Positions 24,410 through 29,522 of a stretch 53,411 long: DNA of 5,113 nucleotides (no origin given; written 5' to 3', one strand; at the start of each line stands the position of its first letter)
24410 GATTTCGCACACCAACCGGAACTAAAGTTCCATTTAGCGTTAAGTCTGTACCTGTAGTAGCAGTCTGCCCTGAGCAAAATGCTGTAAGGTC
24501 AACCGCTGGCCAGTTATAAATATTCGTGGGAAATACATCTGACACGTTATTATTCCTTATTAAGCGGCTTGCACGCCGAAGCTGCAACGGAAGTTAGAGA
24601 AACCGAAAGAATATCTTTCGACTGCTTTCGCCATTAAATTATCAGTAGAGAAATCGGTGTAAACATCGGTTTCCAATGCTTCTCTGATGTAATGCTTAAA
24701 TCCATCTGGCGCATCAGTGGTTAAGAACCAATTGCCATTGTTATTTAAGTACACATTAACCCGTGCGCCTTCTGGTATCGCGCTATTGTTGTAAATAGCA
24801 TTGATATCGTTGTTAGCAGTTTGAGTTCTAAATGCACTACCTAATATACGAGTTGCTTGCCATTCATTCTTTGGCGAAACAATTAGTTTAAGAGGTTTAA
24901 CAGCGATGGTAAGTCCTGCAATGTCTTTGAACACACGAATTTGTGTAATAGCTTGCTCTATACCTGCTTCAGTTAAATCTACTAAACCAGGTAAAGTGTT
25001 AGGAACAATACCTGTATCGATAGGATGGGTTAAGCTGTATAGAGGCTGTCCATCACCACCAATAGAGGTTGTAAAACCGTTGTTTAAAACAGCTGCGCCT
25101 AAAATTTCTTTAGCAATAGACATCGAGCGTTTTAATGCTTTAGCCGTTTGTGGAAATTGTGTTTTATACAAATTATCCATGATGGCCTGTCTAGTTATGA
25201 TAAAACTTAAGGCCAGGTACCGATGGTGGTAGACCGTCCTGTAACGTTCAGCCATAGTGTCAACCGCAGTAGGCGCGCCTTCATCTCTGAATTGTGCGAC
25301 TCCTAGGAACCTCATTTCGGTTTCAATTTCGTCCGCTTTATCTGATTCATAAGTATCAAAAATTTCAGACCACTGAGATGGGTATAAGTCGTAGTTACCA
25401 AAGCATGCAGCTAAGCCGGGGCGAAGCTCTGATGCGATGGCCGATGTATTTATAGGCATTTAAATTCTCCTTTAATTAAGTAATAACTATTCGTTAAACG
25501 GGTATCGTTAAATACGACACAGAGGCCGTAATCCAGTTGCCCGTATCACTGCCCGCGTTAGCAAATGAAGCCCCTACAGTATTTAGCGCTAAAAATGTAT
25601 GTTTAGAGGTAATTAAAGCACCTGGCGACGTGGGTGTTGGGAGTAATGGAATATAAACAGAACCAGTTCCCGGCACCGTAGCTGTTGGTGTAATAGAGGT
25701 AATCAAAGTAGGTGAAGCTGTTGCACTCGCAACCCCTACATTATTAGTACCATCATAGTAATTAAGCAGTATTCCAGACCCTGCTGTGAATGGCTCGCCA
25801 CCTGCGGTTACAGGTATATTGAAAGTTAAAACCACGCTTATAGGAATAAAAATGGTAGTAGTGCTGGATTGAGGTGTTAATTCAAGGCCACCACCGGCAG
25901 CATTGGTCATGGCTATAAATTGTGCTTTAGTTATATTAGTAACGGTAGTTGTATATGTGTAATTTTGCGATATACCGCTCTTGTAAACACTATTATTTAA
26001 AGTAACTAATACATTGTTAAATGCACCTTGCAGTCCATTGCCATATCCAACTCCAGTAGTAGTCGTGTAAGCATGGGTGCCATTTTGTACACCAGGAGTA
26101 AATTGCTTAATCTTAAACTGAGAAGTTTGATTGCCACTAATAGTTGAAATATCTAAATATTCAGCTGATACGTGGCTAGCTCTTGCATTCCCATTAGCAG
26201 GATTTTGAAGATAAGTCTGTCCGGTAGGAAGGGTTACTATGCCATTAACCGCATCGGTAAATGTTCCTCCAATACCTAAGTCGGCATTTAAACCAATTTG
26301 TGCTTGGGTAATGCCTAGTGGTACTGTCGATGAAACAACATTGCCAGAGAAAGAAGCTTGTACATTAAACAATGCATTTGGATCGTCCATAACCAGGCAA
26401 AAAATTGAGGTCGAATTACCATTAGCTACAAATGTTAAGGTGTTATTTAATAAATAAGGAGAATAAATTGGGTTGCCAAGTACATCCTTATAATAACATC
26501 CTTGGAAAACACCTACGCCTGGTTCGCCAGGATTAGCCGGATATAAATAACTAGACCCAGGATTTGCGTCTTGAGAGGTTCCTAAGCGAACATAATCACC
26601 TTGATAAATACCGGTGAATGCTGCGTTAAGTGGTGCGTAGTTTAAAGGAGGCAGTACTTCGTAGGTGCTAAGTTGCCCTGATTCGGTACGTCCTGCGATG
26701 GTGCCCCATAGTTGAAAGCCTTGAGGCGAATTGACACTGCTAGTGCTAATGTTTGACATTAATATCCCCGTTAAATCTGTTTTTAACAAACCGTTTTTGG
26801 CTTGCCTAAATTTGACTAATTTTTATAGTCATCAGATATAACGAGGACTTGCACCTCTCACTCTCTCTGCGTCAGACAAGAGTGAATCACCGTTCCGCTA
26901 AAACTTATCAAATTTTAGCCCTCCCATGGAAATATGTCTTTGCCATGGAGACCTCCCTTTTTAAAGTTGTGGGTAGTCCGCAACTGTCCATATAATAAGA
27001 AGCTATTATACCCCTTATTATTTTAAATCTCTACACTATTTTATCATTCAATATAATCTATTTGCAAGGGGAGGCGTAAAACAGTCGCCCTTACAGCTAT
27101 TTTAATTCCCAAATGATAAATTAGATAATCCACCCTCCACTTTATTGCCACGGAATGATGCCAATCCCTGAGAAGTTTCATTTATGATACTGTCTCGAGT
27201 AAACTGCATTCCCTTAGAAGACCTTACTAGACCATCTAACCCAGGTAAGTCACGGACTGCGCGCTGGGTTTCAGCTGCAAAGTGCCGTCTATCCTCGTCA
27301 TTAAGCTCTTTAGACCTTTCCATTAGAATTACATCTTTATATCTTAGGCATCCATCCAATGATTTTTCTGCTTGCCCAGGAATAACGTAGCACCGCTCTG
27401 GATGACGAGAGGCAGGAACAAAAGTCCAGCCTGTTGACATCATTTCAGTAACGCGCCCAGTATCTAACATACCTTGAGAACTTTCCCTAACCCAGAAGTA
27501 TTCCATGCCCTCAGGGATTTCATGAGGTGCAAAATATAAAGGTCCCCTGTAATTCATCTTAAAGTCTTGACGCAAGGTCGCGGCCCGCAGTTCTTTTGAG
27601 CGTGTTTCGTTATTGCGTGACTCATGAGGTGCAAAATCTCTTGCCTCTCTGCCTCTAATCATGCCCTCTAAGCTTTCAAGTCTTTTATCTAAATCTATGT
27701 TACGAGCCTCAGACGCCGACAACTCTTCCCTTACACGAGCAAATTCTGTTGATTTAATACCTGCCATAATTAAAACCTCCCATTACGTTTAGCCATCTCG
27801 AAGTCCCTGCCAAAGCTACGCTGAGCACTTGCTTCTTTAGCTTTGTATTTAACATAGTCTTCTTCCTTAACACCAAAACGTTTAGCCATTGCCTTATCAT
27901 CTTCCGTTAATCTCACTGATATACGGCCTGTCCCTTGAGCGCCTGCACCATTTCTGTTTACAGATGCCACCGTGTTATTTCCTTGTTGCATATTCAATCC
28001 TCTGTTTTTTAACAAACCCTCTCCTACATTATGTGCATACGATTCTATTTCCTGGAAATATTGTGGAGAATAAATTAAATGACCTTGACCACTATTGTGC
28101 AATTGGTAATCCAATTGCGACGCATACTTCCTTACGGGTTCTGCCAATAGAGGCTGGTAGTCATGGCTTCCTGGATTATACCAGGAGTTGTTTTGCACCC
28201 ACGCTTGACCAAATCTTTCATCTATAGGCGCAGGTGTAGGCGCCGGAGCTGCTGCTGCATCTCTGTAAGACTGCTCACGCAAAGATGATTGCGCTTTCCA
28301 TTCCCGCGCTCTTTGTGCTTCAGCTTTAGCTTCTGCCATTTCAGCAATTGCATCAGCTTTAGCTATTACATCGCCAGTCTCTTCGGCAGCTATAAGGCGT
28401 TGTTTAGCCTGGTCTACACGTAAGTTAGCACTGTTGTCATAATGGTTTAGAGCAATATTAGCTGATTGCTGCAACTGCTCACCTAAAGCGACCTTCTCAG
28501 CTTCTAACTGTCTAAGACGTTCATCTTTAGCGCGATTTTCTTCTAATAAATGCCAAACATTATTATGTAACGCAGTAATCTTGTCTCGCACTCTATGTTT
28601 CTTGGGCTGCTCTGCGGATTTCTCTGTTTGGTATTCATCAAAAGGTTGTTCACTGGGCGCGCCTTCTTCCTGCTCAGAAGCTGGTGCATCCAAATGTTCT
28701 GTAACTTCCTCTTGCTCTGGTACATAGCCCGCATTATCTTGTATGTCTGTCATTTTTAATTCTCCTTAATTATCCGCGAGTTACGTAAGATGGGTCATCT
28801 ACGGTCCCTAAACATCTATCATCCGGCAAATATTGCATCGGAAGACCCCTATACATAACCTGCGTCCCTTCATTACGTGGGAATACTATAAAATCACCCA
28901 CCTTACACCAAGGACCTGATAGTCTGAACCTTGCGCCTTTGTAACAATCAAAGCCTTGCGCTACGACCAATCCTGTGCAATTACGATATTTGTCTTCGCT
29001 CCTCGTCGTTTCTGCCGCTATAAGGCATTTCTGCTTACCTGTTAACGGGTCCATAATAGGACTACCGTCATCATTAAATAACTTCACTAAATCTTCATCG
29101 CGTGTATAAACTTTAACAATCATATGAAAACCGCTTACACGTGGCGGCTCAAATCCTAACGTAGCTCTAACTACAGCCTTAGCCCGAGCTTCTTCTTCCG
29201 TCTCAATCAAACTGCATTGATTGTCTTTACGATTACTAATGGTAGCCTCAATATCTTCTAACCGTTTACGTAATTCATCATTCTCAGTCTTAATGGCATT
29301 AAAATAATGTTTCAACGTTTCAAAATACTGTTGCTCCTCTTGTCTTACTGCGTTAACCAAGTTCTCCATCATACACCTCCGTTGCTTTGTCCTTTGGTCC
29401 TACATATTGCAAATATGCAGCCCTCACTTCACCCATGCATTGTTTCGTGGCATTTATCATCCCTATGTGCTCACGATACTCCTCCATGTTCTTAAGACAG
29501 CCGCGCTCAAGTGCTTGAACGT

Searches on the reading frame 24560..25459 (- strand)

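Call 91: search_protein_families(library=phrogs, proteins=[window:24560-25459:-], max_evalue=0.0001)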
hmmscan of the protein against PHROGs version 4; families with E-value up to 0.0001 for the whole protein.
window:24560-25459:- (299 aa): 3 families
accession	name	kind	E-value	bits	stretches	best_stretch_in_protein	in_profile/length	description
phrog_371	-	head and packaging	2.6e-16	60.8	1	3-149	3-145/303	major head protein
phrog_4523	-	head and packaging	2.8e-08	34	1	82-292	436-637/644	major head and protease protein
phrog_133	-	head and packaging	1.5e-06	28.1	1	86-250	462-615/668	head maturation protease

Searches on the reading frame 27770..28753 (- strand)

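Call 91: search_protein_families(library=phrogs, proteins=[window:27770-28753:-], max_evalue=0.0001)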
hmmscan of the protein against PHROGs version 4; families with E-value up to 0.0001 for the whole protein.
window:27770-28753:- (327 aa): 1 family
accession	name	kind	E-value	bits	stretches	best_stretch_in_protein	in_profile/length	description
phrog_28737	-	unknown function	8.8e-05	23.2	0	24-302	59-333/341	-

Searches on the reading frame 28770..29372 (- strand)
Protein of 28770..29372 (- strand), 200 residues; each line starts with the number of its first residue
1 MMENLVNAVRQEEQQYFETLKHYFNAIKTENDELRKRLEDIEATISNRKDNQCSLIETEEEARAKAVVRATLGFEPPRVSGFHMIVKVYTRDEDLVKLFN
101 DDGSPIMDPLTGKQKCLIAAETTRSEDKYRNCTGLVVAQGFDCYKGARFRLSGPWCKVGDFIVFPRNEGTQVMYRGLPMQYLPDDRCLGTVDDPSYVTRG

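Call 91: search_protein_families(library=phrogs, proteins=[window:28770-29372:-], max_evalue=0.0001)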
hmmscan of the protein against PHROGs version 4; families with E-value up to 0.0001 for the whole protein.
window:28770-29372:- (200 aa): 1 family
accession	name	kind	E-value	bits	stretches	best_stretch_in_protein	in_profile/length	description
phrog_3188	-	other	8.9e-07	29.7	1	126-191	30-94/96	co-chaperonin GroES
